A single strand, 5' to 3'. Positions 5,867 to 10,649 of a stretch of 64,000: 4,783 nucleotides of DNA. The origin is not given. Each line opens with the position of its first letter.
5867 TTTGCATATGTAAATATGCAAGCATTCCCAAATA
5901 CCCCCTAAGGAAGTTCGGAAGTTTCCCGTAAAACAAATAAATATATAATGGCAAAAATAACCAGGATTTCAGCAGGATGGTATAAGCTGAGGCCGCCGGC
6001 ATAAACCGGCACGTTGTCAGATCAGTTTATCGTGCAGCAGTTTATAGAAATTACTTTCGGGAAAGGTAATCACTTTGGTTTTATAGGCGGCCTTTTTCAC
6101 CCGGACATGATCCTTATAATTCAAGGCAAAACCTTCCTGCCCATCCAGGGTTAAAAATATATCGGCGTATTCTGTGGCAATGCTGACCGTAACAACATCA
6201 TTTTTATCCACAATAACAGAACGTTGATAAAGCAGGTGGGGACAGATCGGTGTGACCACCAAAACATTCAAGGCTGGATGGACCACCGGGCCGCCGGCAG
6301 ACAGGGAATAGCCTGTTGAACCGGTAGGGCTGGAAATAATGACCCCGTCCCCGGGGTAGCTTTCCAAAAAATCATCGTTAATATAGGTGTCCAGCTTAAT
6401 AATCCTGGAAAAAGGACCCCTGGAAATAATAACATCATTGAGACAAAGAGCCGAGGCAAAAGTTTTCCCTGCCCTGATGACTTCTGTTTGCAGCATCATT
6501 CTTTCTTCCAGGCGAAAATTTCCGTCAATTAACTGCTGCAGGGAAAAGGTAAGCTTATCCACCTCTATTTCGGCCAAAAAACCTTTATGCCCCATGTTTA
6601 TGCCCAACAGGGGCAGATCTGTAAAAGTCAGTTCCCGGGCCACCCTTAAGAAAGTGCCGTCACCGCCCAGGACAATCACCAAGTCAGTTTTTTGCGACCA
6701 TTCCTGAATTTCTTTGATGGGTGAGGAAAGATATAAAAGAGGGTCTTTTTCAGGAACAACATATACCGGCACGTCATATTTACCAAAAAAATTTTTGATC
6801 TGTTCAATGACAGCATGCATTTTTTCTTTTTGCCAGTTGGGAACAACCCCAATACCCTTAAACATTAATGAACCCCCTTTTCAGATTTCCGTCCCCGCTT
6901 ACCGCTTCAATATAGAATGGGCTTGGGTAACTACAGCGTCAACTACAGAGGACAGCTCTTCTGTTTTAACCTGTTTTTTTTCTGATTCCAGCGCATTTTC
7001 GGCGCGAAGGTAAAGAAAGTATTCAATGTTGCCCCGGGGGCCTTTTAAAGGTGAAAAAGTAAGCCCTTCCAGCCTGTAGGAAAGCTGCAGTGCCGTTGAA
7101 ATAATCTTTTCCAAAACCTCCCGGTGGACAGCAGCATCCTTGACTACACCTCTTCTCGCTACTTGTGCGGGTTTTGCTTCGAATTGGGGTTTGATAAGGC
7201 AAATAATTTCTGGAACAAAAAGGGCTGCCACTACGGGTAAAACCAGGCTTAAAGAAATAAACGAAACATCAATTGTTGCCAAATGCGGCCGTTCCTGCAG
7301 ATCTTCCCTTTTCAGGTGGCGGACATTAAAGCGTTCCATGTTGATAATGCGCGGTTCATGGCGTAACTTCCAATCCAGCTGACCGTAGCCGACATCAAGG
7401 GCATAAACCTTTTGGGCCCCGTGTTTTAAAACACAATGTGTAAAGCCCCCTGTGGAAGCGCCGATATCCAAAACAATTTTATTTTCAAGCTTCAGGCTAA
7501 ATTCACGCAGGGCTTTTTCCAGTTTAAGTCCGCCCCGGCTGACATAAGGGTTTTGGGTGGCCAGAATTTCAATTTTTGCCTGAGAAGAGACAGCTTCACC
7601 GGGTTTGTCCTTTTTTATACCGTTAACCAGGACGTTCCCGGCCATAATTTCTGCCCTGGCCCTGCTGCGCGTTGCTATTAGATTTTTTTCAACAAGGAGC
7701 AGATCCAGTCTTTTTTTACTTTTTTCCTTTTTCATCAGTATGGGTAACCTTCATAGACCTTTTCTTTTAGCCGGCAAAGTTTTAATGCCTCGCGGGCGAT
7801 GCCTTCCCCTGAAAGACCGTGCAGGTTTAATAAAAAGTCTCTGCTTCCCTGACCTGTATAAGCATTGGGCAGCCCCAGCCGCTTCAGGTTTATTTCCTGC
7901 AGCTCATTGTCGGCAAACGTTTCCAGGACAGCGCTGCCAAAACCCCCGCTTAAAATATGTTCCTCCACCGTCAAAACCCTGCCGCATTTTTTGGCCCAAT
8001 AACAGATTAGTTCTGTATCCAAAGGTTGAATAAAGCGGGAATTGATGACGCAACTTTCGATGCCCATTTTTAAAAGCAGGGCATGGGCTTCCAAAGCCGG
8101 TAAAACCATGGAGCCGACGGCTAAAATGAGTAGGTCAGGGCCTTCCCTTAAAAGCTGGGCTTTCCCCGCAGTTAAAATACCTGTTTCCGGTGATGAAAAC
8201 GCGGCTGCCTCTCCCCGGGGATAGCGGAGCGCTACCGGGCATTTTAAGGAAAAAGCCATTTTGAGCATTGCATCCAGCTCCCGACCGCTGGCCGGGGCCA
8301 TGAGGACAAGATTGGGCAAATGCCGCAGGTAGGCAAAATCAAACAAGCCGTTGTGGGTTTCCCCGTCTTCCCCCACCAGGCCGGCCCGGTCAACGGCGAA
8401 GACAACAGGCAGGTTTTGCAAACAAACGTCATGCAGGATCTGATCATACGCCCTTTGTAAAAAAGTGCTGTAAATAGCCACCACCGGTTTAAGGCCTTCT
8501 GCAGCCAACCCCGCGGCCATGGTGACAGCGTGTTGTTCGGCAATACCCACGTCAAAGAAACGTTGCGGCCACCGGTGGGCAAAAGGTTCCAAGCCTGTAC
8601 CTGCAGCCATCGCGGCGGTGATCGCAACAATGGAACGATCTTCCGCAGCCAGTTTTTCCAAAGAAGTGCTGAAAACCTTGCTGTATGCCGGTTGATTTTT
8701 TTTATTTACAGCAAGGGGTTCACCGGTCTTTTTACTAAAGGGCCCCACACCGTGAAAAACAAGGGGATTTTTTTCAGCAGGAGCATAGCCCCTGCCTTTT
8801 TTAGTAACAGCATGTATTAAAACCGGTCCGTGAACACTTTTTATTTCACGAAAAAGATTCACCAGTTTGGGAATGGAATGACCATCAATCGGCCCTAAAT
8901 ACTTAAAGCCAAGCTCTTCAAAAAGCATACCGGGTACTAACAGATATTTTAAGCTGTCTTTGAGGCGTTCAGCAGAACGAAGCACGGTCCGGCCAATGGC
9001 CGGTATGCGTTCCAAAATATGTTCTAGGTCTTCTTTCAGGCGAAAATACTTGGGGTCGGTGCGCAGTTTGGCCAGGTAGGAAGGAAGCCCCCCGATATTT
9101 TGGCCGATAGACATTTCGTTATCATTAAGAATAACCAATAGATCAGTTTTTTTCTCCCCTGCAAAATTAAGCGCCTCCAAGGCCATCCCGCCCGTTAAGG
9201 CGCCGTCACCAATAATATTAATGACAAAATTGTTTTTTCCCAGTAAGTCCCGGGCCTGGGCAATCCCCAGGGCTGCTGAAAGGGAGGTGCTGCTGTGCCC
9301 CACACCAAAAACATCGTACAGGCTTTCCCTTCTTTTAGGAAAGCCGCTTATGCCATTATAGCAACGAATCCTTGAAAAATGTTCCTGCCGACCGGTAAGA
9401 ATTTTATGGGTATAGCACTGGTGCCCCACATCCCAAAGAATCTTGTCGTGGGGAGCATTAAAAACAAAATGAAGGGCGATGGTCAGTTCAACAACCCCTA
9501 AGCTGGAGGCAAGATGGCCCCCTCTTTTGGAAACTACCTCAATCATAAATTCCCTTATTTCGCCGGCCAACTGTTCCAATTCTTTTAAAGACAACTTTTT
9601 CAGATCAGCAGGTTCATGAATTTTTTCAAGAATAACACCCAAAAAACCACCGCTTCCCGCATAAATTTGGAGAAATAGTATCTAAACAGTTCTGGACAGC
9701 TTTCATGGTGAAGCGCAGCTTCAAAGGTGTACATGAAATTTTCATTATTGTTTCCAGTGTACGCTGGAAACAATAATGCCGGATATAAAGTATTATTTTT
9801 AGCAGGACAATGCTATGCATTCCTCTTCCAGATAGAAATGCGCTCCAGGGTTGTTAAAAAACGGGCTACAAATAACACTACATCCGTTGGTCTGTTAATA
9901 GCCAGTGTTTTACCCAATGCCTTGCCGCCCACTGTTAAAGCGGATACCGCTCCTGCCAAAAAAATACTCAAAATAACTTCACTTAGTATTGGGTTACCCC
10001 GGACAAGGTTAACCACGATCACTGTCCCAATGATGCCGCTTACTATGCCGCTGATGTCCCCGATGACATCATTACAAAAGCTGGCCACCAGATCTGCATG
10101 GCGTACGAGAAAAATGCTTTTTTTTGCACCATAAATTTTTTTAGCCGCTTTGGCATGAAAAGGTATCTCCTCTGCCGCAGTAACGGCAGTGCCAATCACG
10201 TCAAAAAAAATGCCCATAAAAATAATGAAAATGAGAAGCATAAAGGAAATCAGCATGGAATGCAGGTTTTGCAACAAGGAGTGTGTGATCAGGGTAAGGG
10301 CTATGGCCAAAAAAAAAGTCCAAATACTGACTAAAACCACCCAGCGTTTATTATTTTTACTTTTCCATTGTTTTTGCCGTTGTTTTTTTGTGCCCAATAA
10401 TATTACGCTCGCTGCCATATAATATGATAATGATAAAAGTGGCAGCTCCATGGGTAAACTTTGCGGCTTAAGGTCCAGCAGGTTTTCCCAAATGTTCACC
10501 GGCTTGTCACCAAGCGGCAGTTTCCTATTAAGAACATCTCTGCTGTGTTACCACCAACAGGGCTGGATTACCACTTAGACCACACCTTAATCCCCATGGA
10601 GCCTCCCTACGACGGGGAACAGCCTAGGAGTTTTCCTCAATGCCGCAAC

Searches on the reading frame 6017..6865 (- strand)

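Call 54: search_protein_families(library=pfam, proteins=[window:6017-6865:-], max_evalue=0.00001)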
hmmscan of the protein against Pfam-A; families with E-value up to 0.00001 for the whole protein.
window:6017-6865:- (282 aa): 2 families
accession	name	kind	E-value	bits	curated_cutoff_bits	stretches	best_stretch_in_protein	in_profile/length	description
PF20143.4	NAD_kinase_C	-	3.6e-34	117.6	23.7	1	142-267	1-125/126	ATP-NAD kinase C-terminal domain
PF01513.26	NAD_kinase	-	4e-18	66.4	25.5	1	56-116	69-129/130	ATP-NAD kinase N-terminal domain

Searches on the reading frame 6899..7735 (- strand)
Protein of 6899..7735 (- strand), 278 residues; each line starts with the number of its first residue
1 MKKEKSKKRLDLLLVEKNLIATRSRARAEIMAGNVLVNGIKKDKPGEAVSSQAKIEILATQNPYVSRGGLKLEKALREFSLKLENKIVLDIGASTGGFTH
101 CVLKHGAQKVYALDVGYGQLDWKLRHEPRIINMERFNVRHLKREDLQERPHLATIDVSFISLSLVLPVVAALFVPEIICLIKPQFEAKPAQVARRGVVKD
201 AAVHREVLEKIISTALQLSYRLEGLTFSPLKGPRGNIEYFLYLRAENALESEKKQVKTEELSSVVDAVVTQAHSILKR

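Call 54: search_protein_families(library=pfam, proteins=[window:6899-7735:-], max_evalue=0.00001)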
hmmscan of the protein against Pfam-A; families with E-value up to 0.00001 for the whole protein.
window:6899-7735:- (278 aa): 2 families
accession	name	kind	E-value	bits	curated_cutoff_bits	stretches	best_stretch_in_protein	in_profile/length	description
PF01728.25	FtsJ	-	2.8e-42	145.1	24.1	1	64-244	1-180/181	FtsJ-like methyltransferase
PF01479.30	S4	-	8.3e-09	35.5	22.8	1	9-51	2-44/48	S4 domain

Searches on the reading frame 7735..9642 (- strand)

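Call 54: search_protein_families(library=pfam, proteins=[window:7735-9642:-], max_evalue=0.00001)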
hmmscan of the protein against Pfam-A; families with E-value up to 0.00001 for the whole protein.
window:7735-9642:- (635 aa): 3 families
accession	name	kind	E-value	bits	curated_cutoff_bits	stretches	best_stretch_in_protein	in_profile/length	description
PF13292.11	DXP_synthase_N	-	1.7e-121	405.2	21.2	1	5-280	1-274/274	1-deoxy-D-xylulose-5-phosphate synthase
PF02779.29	Transket_pyr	-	2e-46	158.2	27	1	317-478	2-171/174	Transketolase, pyrimidine binding domain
PF02780.25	Transketolase_C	-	2.9e-27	95.5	25.9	1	493-615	1-124/124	Transketolase, C-terminal domain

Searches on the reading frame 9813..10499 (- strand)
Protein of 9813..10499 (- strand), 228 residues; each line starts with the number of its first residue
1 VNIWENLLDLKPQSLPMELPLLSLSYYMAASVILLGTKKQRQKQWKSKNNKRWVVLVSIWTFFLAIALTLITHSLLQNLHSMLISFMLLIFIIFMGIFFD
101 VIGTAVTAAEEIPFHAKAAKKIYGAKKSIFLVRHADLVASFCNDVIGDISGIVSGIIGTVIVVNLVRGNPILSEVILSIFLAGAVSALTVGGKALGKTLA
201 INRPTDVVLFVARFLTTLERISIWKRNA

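Call 54: search_protein_families(library=pfam, proteins=[window:9813-10499:-], max_evalue=0.00001)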
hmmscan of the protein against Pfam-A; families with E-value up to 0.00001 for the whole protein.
window:9813-10499:- (228 aa): 1 family
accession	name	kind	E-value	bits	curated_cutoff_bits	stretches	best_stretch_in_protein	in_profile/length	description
PF01595.25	CNNM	-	2.7e-06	27.6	28.4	1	88-221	2-130/181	Cyclin M transmembrane N-terminal domain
